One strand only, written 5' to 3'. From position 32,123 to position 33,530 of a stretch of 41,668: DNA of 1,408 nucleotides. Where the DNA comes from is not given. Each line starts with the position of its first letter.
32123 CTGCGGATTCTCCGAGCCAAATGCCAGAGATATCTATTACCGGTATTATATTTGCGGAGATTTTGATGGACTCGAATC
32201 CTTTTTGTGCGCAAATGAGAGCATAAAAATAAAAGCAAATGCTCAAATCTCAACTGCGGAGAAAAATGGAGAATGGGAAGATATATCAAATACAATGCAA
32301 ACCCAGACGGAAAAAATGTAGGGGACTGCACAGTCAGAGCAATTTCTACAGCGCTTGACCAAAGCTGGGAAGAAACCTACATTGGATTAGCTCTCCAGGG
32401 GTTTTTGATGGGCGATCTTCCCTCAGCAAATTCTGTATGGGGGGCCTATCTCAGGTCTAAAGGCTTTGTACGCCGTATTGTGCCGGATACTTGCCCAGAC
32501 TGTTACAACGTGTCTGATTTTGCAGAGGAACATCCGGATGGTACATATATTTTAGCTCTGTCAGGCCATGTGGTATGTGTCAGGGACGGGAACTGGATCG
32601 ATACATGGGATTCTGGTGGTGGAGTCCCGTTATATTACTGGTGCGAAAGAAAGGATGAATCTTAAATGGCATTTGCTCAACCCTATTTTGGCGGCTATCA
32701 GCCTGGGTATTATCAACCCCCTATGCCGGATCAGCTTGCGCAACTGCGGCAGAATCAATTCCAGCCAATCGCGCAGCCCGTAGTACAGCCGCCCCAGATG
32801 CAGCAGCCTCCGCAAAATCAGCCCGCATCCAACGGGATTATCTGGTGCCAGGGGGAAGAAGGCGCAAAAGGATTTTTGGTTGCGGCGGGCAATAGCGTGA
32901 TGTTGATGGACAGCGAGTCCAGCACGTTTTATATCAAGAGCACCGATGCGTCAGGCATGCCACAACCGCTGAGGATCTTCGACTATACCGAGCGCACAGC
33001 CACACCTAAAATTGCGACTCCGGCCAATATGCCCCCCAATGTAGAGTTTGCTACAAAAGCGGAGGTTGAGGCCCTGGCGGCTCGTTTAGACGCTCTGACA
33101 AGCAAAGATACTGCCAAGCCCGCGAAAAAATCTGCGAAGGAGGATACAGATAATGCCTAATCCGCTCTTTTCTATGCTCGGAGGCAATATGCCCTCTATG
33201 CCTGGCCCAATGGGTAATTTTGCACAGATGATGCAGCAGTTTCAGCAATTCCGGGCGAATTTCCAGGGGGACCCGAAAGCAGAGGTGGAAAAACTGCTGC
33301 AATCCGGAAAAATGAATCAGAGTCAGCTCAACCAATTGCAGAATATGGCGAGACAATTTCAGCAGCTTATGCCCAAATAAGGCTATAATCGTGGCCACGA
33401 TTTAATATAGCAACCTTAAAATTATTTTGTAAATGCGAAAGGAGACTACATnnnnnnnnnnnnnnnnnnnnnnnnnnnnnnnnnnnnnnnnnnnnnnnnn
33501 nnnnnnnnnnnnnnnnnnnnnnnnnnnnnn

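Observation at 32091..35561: Eight-gene accessory island between the lysis terminator and the integrase, encoding unassignable Q/P-, G-, C- and R/Y-rich proteins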

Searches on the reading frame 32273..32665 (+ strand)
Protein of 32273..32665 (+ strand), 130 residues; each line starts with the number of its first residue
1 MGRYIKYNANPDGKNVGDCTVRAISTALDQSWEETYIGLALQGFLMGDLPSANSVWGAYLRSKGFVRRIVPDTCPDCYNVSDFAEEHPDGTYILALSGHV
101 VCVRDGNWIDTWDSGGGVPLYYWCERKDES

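Call 4: search_protein_families(library=pfam, proteins=[window:32273-32665:+], max_evalue=1)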
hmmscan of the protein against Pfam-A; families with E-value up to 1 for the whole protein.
window:32273-32665:+ (130 aa): 0 families

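Call 5: search_protein_families(library=phrogs, proteins=[window:32273-32665:+], max_evalue=1)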
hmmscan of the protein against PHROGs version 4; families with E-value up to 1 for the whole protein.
window:32273-32665:+ (130 aa): 3 families
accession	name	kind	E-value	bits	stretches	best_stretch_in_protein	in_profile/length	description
phrog_3754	-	unknown function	6.6e-30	105.3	1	3-123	7-141/145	-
phrog_15863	-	unknown function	1.6e-07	31.9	1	4-115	3-110/312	-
phrog_5921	-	unknown function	0.11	13.2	1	54-91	6-45/50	-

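Call 10: search_protein_families(library=ncbifam, proteins=[window:32273-32665:+], max_evalue=1)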
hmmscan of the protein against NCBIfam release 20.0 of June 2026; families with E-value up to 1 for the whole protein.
window:32273-32665:+ (130 aa): 0 families

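Call 33: search_solved_structures(query=A1, max_evalue=10, show_alignments=2)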
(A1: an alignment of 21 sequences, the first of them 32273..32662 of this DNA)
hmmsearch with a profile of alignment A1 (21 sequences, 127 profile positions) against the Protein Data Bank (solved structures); distinct sequences matched with E-value up to 10: 9.
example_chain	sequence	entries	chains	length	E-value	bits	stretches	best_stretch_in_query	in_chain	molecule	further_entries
4nbg_A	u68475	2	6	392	0.17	15.2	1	25-91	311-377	Terminal oxygenase component of carbazole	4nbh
4nb9_A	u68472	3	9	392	0.17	15.2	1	25-91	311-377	Terminal oxygenase component of carbazole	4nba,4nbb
4nbf_A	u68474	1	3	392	0.18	15.2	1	25-91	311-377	Terminal oxygenase component of carbazole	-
1ww9_A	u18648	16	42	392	0.18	15.2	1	25-91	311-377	terminal oxygenase component of carbazole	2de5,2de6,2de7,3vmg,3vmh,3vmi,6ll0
4nbc_A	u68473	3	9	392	0.18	15.2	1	25-91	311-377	Terminal oxygenase component of carbazole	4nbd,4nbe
4nb8_A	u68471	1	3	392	0.18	15.1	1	25-91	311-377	Terminal oxygenase component of carbazole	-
2xme_A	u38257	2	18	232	0.47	13.8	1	57-101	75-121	CTP-INOSITOL-1-PHOSPHATE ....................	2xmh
6hka_A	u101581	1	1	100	0.59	13.4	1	44-99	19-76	Immunoglobulin G-binding protein G,Serine-protein kinase ATM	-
4mnd_A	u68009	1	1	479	1.4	12.3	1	57-100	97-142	CTP L-myo-inositol-1-phosphate cytidylyltransferase/CDP-L-myo-inositol myo-inositolphospho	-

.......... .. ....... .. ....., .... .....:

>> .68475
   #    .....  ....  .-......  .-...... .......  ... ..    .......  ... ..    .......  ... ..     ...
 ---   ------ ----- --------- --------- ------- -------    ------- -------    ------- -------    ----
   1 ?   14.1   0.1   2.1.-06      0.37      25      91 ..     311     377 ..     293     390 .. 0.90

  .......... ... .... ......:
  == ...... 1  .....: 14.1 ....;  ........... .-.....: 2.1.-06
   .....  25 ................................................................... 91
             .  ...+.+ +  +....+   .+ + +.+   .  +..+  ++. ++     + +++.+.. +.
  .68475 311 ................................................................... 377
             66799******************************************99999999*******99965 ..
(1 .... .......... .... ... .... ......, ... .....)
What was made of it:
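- On Papain-like cysteine peptidase, clan CA (gene B): No PDB sequence hit (call 33).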

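Call 34: search_protein_families(library=pfam, alignment_id=A1, max_evalue=1)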
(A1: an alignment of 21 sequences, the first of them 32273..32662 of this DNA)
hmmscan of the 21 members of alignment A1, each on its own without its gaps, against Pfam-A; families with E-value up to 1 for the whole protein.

A. member 1, window:32273-32662:+ (130 aa): 0 families

B. families by the number of members that match (of 21 scanned): 8 families
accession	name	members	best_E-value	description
PF21349.2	RUBY_RBDX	3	0.038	Rubrerythrin, rubredoxin-like domain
PF17456.7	TcpS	2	0.094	Toxin-coregulated pilus protein S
PF24591.1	Phage_YunG-like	2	0.13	Phage YunG-like protein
PF03330.24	DPBB_1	1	0.045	Lytic transglycolase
PF13542.12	HTH_Tnp_ISL3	1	0.1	Helix-turn-helix domain of transposase family ISL3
PF03347.19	TDH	1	0.13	Vibrio thermostable direct hemolysin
PF25206.1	DUF7836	1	0.18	Domain of unknown function (DUF7836)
PF09237.17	GAGA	1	0.55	GAGA factor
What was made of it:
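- On Papain-like cysteine peptidase, clan CA (gene B): No Pfam hit for any of the 21 members (call 34).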

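Call 60: find_homologous_proteins(query=A1)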
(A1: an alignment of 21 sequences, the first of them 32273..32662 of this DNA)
Query A1 (21 sequences) (130 aa, profile of the alignment): 7996 proteins with E <= 0.001 among 8000 candidates; the best 120 are listed.
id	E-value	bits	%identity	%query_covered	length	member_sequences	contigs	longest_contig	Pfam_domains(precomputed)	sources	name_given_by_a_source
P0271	2.3e-65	236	77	92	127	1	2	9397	-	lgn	-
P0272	3.6e-65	236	74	92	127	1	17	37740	-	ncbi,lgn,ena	-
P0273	4.2e-65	235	71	96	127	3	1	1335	-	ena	-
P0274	7.1e-65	235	72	95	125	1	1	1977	-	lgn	-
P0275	7.6e-65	235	71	96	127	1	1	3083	-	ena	-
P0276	8.6e-65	234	71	96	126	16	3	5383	-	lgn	-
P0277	9.6e-65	234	72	95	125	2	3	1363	-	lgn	-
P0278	1.1e-64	234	68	95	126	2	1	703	-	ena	-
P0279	1.1e-64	234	80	98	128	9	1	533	-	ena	-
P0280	1.3e-64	234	74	95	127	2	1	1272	-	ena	-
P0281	1.7e-64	233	65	99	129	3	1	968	-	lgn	-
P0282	1.7e-64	233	70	96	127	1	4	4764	-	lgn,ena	-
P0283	2.0e-64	233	68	97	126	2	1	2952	-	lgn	-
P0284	2.1e-64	233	71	92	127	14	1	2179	-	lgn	-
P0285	3.6e-64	232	74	92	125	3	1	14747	-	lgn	-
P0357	2.4e-62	227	69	95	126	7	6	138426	-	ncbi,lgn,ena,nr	ncbi:MAG: hypothetical protein HFE93_04880 [Acutalibacter muris]|nr:hypothetical protein [Acutalibac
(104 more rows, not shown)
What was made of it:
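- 32273..32665 (+): Gene B (130 aa): minimal papain-like cysteine enzyme, a candidate maturation protease or isopeptidase. More than 7,900 clusters (call 60).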

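Call 68: predict_structure(alignment_id=A6)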
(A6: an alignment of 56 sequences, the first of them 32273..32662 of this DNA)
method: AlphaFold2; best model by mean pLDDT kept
length: 130 residues; sequences in the alignment: 56
mean_pLDDT: 93.2   pTM: 0.87
mean pLDDT of the five models: 93.2, 91.4, 90.9, 90.4, 89.3
residues with pLDDT >= 90: 107; 70-90: 19; 50-70: 3; < 50: 1
segments of 3 or more residues with pLDDT < 50: none
pLDDT, mean of each block of 10 residues (from residue 1): 89 90 97 97 97 95 95 88 95 95 97 95 80
secondary structure, 60 per line:
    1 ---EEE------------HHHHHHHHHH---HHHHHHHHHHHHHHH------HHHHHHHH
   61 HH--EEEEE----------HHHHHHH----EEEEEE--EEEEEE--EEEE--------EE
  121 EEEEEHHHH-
elements in order: E4-6 H19-28 H32-46 H53-62 E65-69 H80-86 E91-96 E99-104 E107-110 E119-125 H126-129
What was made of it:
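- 32273..32665 (+): Model pLDDT 93.2 with Cys19 at the N-cap of a helix (call 68).
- On Papain-like cysteine peptidase, clan CA (gene B): The modelled helix spans residues 19-28 (call 68).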

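Call 73: fold_search(model_id=the predicted structure, library=pdb)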
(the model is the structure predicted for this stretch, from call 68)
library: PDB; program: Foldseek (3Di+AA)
matches with E <= 10: 337; with E <= 0.001: 0
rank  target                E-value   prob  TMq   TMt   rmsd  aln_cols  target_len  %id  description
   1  6pgv_A                2.4e-02  0.96  0.54  0.48   8.7       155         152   14  Human Josephin-2 in complex with ubiquitin (released 2019-10-23)
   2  1ukf                  1.6e-01  0.23  0.34  0.26   9.6       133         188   13  Crystal Structure of Pseudomonas Avirulence Protein AvrPphB (released 2003-12-09)
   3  7ahm_C                2.0e-01  0.15  0.27  0.23   8.8       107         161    8  Low-resolution structure of the K+/H+ antiporter subunit KhtT in complex with c-di-AMP (released 2021-03-31)
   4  1x9y_A                3.9e-01  0.15  0.36  0.17   7.9       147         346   14  The prostaphopain B structure (released 2004-11-23)
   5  8ssi_A                4.2e-01  0.12  0.23  0.13   5.9        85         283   19  Structure of Burkholderia pseudomallei deubiquitinase TssM in complex with ubiquitin (released 2024-06-05)
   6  6no7_F                5.1e-01  0.02  0.15  0.10  14.5       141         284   13  Crystal Structure of the full-length wild-type PKA RIa Holoenzyme (released 2019-07-24)
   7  4j6l_F                5.5e-01  0.05  0.18  0.18   9.3       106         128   15  Crystal structure of calcium2+-free wild-type CD23 lectin domain (crystal form C) (released 2013-08-28)
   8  8pz3_B                5.9e-01  0.11  0.24  0.13   6.1        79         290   18  TssM - A USP-like DUB from B. pseudomallei (193-430) (released 2023-12-13)
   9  1y4h_A                7.6e-01  0.16  0.40  0.32   7.2       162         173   13  Wild type staphopain-staphostatin complex (released 2005-01-18)
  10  4g96_C                7.6e-01  0.04  0.17  0.17   9.4       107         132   14  Crystal structure of calcium2+-free wild-type CD23 lectin domain (released 2013-06-26)
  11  3ff8_C                8.2e-01  0.08  0.22  0.24   8.2        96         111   14  Structure of NK cell receptor KLRG1 bound to E-cadherin (released 2009-07-28)
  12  4gj0_B                8.2e-01  0.05  0.17  0.17   8.6       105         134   14  Crystal structure of CD23 lectin domain mutant S252A (released 2013-06-26)
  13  4j6p_A                8.2e-01  0.04  0.18  0.18   8.7       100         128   15  Crystal structure of calcium2+-free wild-type CD23 lectin domain (crystal form F) (released 2013-08-28)
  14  2c6u                  8.7e-01  0.08  0.23  0.24   8.0        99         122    9  Crystal structure of human CLEC-2 (CLEC1B) (released 2006-11-20)
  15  4j6p_B                8.7e-01  0.05  0.19  0.19   8.8       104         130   13  Crystal structure of calcium2+-free wild-type CD23 lectin domain (crystal form F) (released 2013-08-28)
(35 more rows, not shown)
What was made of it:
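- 32273..32665 (+): Weak Foldseek hits to Josephin-2, AvrPphB and staphopain (call 73). phrog_3754 at 7e-30 (call 5).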

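Call 84: search_protein_families(library=padloc, proteins=[window:32273-32665:+], max_evalue=0.1)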
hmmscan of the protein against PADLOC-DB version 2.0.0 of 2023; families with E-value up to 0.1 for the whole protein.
window:32273-32665:+ (130 aa): 0 families

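Call 94: list_cluster_members(proteins=[window:32273-32662:+, window:32666-33157:+, window:33153-33377:+, window:33452-34192:+, window:34333-34752:+, window:34749-35207:+, window:35226-35558:+, P0056, P0357])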
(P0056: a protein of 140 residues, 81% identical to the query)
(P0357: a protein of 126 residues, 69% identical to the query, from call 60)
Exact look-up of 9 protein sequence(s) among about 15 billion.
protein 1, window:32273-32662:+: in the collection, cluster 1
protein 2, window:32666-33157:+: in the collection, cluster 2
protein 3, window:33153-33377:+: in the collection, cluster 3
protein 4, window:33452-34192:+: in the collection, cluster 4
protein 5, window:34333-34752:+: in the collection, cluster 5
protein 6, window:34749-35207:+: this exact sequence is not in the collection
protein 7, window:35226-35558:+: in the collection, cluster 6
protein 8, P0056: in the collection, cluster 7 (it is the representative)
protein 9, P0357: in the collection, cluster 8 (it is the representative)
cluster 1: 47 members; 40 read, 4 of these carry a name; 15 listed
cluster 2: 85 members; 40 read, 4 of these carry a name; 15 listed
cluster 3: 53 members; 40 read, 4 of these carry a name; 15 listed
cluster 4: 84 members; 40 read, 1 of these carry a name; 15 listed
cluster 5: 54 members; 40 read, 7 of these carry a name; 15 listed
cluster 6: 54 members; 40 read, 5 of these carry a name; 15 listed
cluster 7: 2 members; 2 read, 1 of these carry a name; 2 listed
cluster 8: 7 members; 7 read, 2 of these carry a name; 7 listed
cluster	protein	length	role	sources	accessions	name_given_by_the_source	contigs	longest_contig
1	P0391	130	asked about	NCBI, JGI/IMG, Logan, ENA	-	hypothetical protein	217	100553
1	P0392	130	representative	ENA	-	-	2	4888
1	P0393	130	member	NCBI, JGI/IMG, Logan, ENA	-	hypothetical protein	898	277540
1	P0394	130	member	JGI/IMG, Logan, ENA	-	hypothetical protein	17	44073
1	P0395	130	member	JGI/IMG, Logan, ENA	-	hypothetical protein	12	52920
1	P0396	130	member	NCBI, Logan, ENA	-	-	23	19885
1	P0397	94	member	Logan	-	-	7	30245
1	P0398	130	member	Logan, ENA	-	-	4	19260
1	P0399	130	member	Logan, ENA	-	-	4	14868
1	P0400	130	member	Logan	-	-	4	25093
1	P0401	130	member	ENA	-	-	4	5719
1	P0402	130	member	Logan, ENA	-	-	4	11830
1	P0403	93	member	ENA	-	-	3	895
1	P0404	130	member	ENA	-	-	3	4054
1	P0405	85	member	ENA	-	-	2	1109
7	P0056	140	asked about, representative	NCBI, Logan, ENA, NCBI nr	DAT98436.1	MAG TPA: hypothetical protein [Caudoviricetes sp.]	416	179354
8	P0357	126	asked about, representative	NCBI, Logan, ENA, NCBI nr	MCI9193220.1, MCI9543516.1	MAG: hypothetical protein HFE93_04880 [Acutalibacter muris] | hypothetical protein [Acutalibacter muris]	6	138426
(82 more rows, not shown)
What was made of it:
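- The exact proteins of this window occur on hundreds of contigs (call 94).
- Tried and rejected: Source names for exact and near-exact copies of the proteins are all 'hypothetical' or 'uncharacterised' (call 94).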

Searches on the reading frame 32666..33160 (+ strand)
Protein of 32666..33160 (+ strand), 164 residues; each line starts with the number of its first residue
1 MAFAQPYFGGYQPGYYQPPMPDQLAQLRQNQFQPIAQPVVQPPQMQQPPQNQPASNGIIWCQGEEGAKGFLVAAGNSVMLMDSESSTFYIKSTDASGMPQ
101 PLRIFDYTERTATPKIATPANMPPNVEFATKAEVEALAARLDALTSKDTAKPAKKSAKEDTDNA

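Call 4: search_protein_families(library=pfam, proteins=[window:32666-33160:+], max_evalue=1)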
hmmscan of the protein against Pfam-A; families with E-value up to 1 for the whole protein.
window:32666-33160:+ (164 aa): 0 families

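Call 5: search_protein_families(library=phrogs, proteins=[window:32666-33160:+], max_evalue=1)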
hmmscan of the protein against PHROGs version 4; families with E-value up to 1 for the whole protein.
window:32666-33160:+ (164 aa): 1 family
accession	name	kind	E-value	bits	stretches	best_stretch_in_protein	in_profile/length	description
phrog_21718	-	unknown function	1.2e-32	114.1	1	3-161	3-157/159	-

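Call 10: search_protein_families(library=ncbifam, proteins=[window:32666-33160:+], max_evalue=1)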
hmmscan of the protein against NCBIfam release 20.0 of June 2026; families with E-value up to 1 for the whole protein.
window:32666-33160:+ (164 aa): 1 family
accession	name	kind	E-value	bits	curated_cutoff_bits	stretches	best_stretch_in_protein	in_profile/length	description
NF033761.1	gliding_GltJ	equivalog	0.098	11.7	450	1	17-159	318-461/671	adventurous gliding motility protein GltJ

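Call 76: search_protein_families(library=pfam, alignment_id=A2, max_evalue=0.1)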
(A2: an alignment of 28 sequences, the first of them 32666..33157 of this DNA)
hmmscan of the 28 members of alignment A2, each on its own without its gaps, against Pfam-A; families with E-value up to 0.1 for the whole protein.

A. member 1, window:32666-33157:+ (164 aa): 0 families

B. families by the number of members that match (of 28 scanned): 8 families
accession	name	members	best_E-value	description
PF16258.11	DUF4912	2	0.0093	Domain of unknown function (DUF4912)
PF04380.18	BMFP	2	0.042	Membrane fusogenic activity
PF06953.17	ArsD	1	0.00011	Arsenical resistance operon protein ArsD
PF14435.11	SUKH-4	1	0.0028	SUKH-4 immunity protein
PF08667.16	BetR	1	0.018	BetR domain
PF01519.22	DUF16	1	0.023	Protein of unknown function DUF16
PF10256.14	Erf4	1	0.039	Golgin subfamily A member 7/ERF4 family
PF18047.6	PatG_D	1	0.065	PatG Domain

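Call 81: search_solved_structures(query=A2, max_evalue=1)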
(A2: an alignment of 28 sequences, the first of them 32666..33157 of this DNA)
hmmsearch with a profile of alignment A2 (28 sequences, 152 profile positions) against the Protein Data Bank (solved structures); distinct sequences matched with E-value up to 1: 4.
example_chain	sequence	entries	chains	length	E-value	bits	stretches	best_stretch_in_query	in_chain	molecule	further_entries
9sda_9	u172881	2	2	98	0.07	16.3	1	93-147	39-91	Ribosome hibernation promoting factor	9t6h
6j7v_A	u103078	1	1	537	0.38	13.9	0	106-140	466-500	VP5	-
1ykd_A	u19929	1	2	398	0.68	13.1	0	55-92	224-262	adenylate cyclase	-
5fv8_A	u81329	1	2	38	0.72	13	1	107-133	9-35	FOSW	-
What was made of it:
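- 32666..33160 (+): Gene C (164 aa): Y/Q/P-rich N-terminus, a conserved core of about 55 aa (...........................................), a helix 'YVTR.EF.AL' and a K/E-rich tail. No Pfam or PDB relative (calls 76, 81).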

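Call 84: search_protein_families(library=padloc, proteins=[window:32666-33160:+], max_evalue=0.1)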
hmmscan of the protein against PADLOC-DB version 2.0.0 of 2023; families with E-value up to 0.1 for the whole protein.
window:32666-33160:+ (164 aa): 0 families

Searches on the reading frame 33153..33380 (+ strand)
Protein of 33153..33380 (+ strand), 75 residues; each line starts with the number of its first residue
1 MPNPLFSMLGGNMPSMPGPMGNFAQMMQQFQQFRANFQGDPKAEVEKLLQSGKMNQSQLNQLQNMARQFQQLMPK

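Call 4: search_protein_families(library=pfam, proteins=[window:33153-33380:+], max_evalue=1)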
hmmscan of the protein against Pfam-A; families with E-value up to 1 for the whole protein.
window:33153-33380:+ (75 aa): 1 family
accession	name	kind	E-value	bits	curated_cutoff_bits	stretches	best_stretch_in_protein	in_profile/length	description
PF19443.4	DAHL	-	0.003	17.8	38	1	22-72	144-193/221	DAHL domain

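Call 5: search_protein_families(library=phrogs, proteins=[window:33153-33380:+], max_evalue=1)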
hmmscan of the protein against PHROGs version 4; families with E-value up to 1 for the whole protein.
window:33153-33380:+ (75 aa): 1 family
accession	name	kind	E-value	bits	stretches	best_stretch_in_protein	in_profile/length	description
phrog_22984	-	unknown function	1.4e-20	74.5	1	1-73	1-65/74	-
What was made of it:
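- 33153..33380 (+): Gene D (75 aa): M/Q/P/N-rich N-terminus plus a small helical domain. phrog_22984 at 1e-20 (call 5).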

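Call 10: search_protein_families(library=ncbifam, proteins=[window:33153-33380:+], max_evalue=1)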
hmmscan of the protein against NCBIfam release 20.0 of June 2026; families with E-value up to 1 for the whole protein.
window:33153-33380:+ (75 aa): 0 families

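Call 84: search_protein_families(library=padloc, proteins=[window:33153-33380:+], max_evalue=0.1)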
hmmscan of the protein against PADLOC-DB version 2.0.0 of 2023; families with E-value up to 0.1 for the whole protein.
window:33153-33380:+ (75 aa): 0 families
